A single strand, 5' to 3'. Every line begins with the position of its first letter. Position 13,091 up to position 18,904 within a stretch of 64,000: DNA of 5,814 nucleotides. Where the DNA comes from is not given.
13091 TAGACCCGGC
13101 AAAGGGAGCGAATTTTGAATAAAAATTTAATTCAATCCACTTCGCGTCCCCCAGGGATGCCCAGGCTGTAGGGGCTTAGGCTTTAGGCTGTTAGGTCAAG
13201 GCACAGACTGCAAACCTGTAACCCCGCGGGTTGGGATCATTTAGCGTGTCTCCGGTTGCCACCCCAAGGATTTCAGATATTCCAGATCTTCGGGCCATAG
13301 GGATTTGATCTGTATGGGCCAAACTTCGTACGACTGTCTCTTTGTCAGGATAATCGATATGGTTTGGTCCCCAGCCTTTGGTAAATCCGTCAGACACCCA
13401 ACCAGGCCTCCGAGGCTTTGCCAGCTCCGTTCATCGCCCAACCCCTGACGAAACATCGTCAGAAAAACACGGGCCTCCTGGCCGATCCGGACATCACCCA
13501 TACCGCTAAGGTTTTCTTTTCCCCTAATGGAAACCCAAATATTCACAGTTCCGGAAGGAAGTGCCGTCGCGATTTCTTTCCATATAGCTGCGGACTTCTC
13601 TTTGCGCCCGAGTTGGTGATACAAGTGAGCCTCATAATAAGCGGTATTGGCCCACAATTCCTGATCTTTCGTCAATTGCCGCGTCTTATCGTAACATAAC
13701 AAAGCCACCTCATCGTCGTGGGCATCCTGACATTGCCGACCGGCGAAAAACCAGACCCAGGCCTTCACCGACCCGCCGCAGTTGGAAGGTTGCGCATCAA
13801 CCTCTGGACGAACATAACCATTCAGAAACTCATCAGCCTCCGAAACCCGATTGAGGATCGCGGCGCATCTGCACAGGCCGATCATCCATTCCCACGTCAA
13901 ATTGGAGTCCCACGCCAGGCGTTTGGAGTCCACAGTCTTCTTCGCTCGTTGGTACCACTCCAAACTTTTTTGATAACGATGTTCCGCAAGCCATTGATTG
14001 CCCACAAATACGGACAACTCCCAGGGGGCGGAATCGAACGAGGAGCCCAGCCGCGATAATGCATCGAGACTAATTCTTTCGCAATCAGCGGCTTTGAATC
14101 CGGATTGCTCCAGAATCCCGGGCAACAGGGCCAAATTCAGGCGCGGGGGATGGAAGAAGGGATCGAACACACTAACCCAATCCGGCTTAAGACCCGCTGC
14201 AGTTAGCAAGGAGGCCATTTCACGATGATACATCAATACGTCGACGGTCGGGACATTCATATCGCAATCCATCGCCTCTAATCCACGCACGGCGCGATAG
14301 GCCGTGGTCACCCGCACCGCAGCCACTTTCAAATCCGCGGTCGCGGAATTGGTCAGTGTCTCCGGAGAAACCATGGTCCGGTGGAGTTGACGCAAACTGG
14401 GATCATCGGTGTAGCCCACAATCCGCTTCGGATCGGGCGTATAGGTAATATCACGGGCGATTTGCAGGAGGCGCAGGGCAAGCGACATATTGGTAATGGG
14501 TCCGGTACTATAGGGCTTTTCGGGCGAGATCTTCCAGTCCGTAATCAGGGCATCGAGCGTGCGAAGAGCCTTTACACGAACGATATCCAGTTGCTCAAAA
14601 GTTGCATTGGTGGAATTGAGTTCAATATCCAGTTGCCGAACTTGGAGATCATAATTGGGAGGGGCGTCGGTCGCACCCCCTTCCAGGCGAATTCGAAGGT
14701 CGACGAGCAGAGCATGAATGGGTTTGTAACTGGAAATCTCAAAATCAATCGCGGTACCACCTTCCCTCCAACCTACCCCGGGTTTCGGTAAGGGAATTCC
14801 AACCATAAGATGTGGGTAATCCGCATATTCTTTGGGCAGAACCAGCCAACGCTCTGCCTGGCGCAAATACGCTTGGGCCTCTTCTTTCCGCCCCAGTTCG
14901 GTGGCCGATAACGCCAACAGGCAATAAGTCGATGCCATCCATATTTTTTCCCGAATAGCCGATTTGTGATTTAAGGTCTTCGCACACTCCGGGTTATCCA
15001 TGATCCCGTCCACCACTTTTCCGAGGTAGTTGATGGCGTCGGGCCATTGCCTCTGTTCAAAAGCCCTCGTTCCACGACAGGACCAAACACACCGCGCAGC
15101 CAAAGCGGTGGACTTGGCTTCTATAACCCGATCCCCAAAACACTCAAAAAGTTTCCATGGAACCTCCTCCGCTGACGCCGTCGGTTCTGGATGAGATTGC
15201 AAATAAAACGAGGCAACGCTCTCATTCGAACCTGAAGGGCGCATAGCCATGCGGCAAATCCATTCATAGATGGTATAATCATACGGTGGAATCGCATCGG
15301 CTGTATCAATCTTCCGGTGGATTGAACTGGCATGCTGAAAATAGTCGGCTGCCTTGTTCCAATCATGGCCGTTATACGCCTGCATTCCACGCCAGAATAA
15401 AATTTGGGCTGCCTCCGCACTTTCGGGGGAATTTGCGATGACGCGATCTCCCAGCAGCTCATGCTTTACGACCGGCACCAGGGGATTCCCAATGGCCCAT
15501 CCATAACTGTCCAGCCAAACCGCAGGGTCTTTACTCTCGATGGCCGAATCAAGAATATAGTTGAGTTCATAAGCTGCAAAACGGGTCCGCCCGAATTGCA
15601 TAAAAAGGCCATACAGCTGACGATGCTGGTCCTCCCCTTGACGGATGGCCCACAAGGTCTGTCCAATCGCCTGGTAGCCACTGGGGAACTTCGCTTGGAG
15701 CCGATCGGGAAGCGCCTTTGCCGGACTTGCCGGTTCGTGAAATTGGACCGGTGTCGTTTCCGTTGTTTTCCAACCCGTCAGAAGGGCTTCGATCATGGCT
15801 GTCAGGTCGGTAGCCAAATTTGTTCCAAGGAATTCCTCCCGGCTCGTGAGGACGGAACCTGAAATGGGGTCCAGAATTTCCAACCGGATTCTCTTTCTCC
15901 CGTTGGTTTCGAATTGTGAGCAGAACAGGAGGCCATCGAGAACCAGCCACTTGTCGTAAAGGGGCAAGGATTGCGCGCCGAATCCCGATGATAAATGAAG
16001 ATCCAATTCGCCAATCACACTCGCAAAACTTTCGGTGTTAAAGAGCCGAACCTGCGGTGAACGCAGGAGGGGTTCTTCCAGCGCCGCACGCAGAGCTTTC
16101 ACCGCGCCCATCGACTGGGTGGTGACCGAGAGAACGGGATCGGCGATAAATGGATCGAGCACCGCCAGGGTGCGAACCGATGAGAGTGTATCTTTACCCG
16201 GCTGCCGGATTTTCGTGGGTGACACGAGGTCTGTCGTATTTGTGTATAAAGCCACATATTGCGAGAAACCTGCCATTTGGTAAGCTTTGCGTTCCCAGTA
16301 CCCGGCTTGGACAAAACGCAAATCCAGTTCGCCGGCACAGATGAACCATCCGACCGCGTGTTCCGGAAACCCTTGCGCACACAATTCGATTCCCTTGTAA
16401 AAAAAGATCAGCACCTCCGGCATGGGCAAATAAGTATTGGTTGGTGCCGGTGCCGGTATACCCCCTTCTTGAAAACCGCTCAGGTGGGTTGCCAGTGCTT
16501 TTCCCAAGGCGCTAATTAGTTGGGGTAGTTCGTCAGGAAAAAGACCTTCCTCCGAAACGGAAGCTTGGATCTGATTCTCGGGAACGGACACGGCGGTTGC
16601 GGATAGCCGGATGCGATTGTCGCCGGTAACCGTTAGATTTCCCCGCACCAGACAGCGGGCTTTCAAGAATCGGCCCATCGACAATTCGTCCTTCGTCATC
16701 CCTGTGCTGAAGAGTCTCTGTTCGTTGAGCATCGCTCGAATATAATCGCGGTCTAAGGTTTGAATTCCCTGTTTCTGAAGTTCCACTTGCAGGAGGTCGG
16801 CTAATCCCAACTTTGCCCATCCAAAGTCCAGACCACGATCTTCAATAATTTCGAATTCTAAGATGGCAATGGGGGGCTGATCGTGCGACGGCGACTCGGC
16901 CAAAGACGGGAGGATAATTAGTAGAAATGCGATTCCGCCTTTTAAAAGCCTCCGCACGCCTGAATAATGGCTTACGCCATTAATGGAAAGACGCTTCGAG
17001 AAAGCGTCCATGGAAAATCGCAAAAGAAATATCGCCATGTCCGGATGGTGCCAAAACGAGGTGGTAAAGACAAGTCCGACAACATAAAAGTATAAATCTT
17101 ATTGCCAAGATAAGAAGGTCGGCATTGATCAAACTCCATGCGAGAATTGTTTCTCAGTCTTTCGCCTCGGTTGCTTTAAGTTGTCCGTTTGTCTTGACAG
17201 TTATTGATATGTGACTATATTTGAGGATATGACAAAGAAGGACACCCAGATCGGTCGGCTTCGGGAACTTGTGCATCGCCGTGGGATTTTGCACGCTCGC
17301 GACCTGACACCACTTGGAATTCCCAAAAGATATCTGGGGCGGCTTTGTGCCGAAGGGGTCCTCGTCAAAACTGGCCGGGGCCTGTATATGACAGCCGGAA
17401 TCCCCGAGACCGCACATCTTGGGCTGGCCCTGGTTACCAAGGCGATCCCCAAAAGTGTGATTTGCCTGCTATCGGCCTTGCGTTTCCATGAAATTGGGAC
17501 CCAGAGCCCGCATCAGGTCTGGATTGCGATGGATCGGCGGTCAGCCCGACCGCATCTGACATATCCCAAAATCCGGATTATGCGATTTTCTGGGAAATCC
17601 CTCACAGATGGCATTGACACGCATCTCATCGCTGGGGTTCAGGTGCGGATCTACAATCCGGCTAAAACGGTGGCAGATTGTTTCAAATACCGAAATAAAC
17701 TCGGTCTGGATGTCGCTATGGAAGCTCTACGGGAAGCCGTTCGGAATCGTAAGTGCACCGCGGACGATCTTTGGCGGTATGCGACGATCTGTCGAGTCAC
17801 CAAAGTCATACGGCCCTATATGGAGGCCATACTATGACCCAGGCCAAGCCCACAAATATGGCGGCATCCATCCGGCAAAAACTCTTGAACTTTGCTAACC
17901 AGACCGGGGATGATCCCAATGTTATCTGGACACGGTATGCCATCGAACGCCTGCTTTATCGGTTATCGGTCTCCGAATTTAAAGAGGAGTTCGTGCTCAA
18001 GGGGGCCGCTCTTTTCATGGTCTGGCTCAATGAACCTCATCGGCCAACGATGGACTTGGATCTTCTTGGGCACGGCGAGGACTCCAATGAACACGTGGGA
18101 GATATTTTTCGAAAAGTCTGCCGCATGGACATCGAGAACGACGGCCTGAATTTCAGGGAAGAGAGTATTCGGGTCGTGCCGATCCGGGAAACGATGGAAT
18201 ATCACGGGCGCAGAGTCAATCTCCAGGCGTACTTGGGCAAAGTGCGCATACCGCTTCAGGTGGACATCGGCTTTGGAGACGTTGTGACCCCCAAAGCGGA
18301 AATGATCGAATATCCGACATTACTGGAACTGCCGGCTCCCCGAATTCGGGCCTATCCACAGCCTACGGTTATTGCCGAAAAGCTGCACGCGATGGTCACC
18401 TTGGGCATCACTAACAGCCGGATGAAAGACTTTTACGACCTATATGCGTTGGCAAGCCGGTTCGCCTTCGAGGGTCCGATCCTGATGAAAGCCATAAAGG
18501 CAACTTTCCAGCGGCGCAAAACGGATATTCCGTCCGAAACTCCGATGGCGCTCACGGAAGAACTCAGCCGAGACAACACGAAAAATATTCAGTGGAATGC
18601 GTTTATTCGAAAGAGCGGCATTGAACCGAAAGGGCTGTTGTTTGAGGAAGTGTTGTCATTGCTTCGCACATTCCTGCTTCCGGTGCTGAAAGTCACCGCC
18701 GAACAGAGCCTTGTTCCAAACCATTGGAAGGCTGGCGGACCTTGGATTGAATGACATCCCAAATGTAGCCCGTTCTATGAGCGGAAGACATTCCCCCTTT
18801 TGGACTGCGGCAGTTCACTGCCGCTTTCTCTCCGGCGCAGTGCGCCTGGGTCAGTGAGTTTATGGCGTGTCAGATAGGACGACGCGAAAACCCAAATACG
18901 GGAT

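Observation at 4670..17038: Co-directional cluster of three giant paralogous secreted TolB-N/CsgG-like + TPR proteins, a CsgG-like tandem-domain protein and a secreted hypothetical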

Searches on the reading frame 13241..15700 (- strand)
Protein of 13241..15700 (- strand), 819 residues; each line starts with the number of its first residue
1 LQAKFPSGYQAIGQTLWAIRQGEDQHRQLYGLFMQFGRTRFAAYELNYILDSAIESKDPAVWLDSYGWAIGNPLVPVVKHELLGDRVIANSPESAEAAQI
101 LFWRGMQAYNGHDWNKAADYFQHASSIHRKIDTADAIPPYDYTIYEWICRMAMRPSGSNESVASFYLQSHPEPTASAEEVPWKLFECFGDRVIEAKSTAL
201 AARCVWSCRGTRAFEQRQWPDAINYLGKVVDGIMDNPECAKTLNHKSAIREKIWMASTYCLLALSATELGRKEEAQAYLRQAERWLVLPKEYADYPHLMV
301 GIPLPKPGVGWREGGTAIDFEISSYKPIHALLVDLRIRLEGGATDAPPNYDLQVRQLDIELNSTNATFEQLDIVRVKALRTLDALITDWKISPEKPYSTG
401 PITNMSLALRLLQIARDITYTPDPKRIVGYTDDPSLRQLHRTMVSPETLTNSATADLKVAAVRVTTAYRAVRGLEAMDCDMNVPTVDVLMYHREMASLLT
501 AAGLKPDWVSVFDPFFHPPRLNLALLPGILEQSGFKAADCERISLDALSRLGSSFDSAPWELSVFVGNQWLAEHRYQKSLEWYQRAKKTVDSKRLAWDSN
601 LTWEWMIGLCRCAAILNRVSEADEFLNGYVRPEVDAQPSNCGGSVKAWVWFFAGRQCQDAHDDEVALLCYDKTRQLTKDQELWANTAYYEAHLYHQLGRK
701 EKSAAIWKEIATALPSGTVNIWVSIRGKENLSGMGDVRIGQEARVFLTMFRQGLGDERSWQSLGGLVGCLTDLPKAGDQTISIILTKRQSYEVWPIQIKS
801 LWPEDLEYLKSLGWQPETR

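Call 57: search_protein_families(library=pfam, proteins=[window:13241-15700:-], max_evalue=10)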
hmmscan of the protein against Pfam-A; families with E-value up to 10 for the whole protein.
window:13241-15700:- (819 aa): 11 families
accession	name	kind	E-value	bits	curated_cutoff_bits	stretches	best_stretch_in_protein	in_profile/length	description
PF07719.23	TPR_2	-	1.6e-11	43.9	27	4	98-125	1-28/34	Tetratricopeptide repeat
PF13424.12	TPR_12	-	1.5e-05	25.5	30.1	1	250-284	39-73/77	Tetratricopeptide repeat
PF00515.34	TPR_1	-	0.00017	21.7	27.8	1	256-282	1-27/34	Tetratricopeptide repeat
PF13181.12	TPR_8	-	0.00018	21.8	25.7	1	256-283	1-28/34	Tetratricopeptide repeat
PF14559.12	TPR_19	-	0.022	15.5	25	0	604-635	26-57/68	Tetratricopeptide repeat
PF13174.12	TPR_6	-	0.024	15.7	26.3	0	262-281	6-25/33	Tetratricopeptide repeat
PF13432.12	TPR_16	-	0.06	14.3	32.7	0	261-283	2-24/65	Tetratricopeptide repeat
PF17874.7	TPR_MalT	-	0.096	12.4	45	1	251-285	157-190/336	MalT-like TPR region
PF13374.12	TPR_10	-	0.12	12.9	27.5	1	256-282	2-28/42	Tetratricopeptide repeat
PF08631.16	SPO22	-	0.31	10.9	27.5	1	91-125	238-273/274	Meiosis protein SPO22/ZIP4 like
PF25068.1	ARM_TT21_4th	-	0.32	11.7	30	1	566-598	5-37/153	Tetratricopeptide repeat protein 21 forth ARM domain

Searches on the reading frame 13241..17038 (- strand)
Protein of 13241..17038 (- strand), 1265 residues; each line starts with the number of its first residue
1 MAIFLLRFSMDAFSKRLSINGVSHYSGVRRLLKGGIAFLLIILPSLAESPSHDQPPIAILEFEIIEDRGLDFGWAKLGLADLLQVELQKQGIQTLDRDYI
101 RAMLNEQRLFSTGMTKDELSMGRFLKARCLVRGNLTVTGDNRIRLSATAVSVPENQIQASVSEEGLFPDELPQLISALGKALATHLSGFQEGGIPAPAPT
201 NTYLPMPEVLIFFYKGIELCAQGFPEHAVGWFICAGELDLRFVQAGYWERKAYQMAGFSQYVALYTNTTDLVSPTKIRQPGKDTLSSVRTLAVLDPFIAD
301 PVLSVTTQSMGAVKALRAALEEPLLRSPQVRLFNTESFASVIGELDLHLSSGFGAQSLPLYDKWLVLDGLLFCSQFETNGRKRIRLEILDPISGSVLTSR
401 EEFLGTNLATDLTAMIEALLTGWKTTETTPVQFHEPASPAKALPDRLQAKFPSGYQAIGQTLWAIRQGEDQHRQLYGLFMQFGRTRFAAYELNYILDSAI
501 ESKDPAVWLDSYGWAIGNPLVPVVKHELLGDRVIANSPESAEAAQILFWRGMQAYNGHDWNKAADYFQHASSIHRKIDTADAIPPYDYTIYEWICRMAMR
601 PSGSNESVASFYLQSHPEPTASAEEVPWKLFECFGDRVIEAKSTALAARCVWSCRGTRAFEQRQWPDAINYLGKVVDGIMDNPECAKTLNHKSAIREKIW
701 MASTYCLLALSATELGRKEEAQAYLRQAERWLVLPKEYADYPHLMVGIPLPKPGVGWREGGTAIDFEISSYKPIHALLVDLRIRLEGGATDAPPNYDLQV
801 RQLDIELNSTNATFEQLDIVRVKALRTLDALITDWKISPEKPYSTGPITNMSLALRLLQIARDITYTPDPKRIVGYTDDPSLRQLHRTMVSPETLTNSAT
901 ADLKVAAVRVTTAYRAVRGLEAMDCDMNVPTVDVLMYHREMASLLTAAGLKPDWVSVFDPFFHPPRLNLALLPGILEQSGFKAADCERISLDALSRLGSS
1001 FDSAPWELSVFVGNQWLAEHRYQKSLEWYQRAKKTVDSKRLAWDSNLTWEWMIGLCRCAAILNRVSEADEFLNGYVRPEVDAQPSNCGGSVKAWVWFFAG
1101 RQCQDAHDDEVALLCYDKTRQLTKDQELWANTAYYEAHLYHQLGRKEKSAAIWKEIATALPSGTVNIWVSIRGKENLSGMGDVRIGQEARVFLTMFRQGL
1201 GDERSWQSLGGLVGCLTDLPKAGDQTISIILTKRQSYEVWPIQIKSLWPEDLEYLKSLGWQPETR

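Call 4: search_protein_families(library=pfam, proteins=[window:13241-17038:-], max_evalue=1)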
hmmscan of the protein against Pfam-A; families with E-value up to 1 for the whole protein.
window:13241-17038:- (1265 aa): 7 families
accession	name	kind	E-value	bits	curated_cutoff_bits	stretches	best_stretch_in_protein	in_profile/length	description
PF07719.23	TPR_2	-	1.4e-10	40.9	27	2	544-571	1-28/34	Tetratricopeptide repeat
PF13424.12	TPR_12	-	9.5e-05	23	30.1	1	696-730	39-73/77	Tetratricopeptide repeat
PF13181.12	TPR_8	-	0.00089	19.7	25.7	1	702-729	1-28/34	Tetratricopeptide repeat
PF00515.34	TPR_1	-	0.0013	18.9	27.8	0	702-728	1-27/34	Tetratricopeptide repeat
PF13374.12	TPR_10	-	0.097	13.2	27.5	0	702-728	2-28/42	Tetratricopeptide repeat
PF13174.12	TPR_6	-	0.1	13.8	26.3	0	708-727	6-25/33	Tetratricopeptide repeat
PF17874.7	TPR_MalT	-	0.31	10.7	45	1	697-731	157-190/336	MalT-like TPR region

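Call 5: search_protein_families(library=ncbifam, proteins=[window:13241-17038:-], max_evalue=1)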
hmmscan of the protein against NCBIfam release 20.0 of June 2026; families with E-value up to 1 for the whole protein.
window:13241-17038:- (1265 aa): 1 family
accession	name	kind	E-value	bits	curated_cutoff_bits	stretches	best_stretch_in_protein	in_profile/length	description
TIGR02795.1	tol_pal_ybgF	equivalog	0.22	12.1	90.1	0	535-576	30-71/119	tol-pal system protein YbgF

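Call 41: search_solved_structures(query=window:13241-17038:-, max_evalue=1)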
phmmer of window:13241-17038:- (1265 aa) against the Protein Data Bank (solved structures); distinct sequences matched with E-value up to 1: 2.
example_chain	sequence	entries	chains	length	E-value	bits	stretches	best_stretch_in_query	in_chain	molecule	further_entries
4pgz_C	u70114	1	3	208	0.16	12.7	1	194-237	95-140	Mast/stem cell growth factor receptor Kit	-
6pz0_A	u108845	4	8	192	0.81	10.4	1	680-753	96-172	iodotyrosine deiodinase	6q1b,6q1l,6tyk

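Call 56: find_encoding_contigs(protein=window:13241-17038:-, flank=10000, max_places=6)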
Protein window:13241-17038:- (1265 aa): 2 contigs read that carry it; 2 places shown.
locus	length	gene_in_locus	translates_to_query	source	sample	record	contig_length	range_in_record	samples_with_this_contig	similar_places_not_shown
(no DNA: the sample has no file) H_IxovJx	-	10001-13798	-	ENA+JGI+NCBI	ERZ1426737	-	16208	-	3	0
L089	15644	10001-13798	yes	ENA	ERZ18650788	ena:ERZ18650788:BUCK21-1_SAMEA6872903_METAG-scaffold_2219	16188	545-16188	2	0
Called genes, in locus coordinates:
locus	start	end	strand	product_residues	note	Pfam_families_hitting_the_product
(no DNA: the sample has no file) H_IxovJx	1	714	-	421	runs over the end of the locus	?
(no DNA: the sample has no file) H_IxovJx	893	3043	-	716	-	-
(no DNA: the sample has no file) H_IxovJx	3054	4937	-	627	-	PF03629:SASA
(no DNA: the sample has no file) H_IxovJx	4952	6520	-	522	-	-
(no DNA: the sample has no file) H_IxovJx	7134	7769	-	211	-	-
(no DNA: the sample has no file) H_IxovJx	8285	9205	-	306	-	PF08843:AbiEii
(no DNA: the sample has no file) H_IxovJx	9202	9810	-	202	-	PF13338:AbiEi_4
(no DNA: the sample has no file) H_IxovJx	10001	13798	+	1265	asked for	PF07719:TPR_2 (faint)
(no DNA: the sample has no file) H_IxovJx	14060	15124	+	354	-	-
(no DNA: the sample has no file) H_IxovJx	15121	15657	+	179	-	?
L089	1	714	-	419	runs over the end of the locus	?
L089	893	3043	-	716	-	-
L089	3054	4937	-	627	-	PF03629:SASA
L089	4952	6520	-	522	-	-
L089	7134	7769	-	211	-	-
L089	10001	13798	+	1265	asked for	PF07719:TPR_2 (faint)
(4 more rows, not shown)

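Call 68: search_protein_families(library=padloc, proteins=[window:13241-17038:-], max_evalue=0.001)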
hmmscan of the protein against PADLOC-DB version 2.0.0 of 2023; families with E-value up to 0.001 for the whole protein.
window:13241-17038:- (1265 aa): 0 families

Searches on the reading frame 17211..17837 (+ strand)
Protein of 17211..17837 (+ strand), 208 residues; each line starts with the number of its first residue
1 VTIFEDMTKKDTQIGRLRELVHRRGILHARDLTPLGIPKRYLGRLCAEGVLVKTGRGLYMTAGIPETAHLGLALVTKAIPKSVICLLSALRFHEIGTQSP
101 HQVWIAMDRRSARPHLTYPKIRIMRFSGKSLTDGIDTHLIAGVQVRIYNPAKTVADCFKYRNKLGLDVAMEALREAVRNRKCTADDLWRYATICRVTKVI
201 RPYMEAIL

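Call 7: search_protein_families(library=pfam, proteins=[window:17211-17837:+], max_evalue=0.01)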
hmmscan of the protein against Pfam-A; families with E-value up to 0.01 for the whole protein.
window:17211-17837:+ (208 aa): 1 family
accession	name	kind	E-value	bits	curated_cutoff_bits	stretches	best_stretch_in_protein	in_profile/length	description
PF13338.12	AbiEi_4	-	1.1e-07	32.3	25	1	16-60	2-47/49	Transcriptional regulator, AbiEi antitoxin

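Call 68: search_protein_families(library=padloc, proteins=[window:17211-17837:+], max_evalue=0.001)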
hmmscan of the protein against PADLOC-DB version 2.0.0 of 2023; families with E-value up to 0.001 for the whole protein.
window:17211-17837:+ (208 aa): 23 families
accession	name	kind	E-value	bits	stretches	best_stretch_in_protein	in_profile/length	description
PDLC02265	AbiEi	-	1.5e-80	267.6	1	13-207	3-197/198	AbiEi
PDLC02283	AbiEi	-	4.3e-80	266.2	1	9-207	2-200/201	AbiEi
PDLC02225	AbiEi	-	1.6e-59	199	1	13-207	6-194/198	AbiEi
PDLC02239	AbiEi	-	1.4e-34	117.6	1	35-208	20-194/195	AbiEi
PDLC02275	AbiEi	-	3.5e-32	109.9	1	20-207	6-183/184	AbiEi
PDLC02263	AbiEi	-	5e-28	96.6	1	10-206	46-243/244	AbiEi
PDLC02248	AbiEi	-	4.7e-27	93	1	22-204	13-194/198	AbiEi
PDLC02245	AbiEi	-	3.2e-26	90.2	1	20-207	6-193/194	AbiEi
PDLC02254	AbiEi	-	7.8e-22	75.9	1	10-204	2-192/197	AbiEi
PDLC02267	AbiEi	-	4.6e-14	50.4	1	40-201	39-192/252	AbiEi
PDLC02228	AbiEi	-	1.5e-13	48.5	1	12-187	25-188/216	AbiEi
PDLC02249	AbiEi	-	2.2e-10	38.6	1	14-192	5-174/184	AbiEi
PDLC02238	AbiEi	-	5.5e-10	37.3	1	44-174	20-144/180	AbiEi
PDLC02276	AbiEi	-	4.7e-09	34.1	1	72-159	72-158/270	AbiEi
PDLC02256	AbiEi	-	1.7e-08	32.6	1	21-141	11-132/174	AbiEi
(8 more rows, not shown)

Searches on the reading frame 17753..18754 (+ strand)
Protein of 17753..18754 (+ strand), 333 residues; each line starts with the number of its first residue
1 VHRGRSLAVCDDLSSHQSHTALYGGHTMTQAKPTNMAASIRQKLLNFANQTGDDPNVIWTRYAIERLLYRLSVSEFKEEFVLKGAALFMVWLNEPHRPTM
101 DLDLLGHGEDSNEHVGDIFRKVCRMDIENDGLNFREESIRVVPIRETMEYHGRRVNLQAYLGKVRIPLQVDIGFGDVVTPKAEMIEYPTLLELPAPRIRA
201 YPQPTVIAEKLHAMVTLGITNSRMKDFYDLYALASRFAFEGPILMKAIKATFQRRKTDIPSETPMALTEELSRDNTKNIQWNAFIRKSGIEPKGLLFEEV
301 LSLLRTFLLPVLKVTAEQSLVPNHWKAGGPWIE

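Call 7: search_protein_families(library=pfam, proteins=[window:17753-18754:+], max_evalue=0.01)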
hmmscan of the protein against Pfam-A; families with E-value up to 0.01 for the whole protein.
window:17753-18754:+ (333 aa): 1 family
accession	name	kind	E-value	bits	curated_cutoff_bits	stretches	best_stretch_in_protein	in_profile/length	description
PF08843.17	AbiEii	-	7.6e-48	163.9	22.5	1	66-288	1-223/238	Nucleotidyl transferase AbiEii toxin, Type IV TA system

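Call 68: search_protein_families(library=padloc, proteins=[window:17753-18754:+], max_evalue=0.001)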
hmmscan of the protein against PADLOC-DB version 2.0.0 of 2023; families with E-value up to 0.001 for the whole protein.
window:17753-18754:+ (333 aa): 19 families
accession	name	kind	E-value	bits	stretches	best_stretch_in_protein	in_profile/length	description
PDLC02312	AbiEii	-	4.6e-114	378.5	1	31-332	3-298/299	AbiEii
PDLC02288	AbiEii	-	4.5e-99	329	1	31-313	8-274/294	AbiEii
PDLC02291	AbiEii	-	6.5e-43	145.2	1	27-324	6-280/310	AbiEii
PDLC02319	AbiEii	-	1e-36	124.9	1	66-308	5-232/241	AbiEii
PDLC02326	AbiEii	-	6.5e-28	95.4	1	36-171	5-132/133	AbiEii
PDLC02314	AbiEii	-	3.7e-20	70.4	1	31-262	4-231/290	AbiEii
PDLC02320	AbiEii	-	3.1e-19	67.4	1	171-302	1-133/147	AbiEii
PDLC02304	AbiEii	-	3.1e-13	48.3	1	42-283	5-232/260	AbiEii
PDLC02308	AbiEii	-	2.2e-11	42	1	63-263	14-217/279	AbiEii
PDLC02329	AbiEii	-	1.3e-10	39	1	32-332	9-293/294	AbiEii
PDLC02311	AbiEii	-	2.1e-10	38.8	1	61-319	24-268/283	AbiEii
PDLC02310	AbiEii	-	7.9e-10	36.6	1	65-248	27-204/265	AbiEii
PDLC02301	AbiEii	-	1.3e-08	32.8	1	73-261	57-245/291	AbiEii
PDLC02300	AbiEii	-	1.8e-08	32.2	1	61-286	22-233/259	AbiEii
PDLC02295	AbiEii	-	2.1e-08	31.9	1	65-257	24-214/261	AbiEii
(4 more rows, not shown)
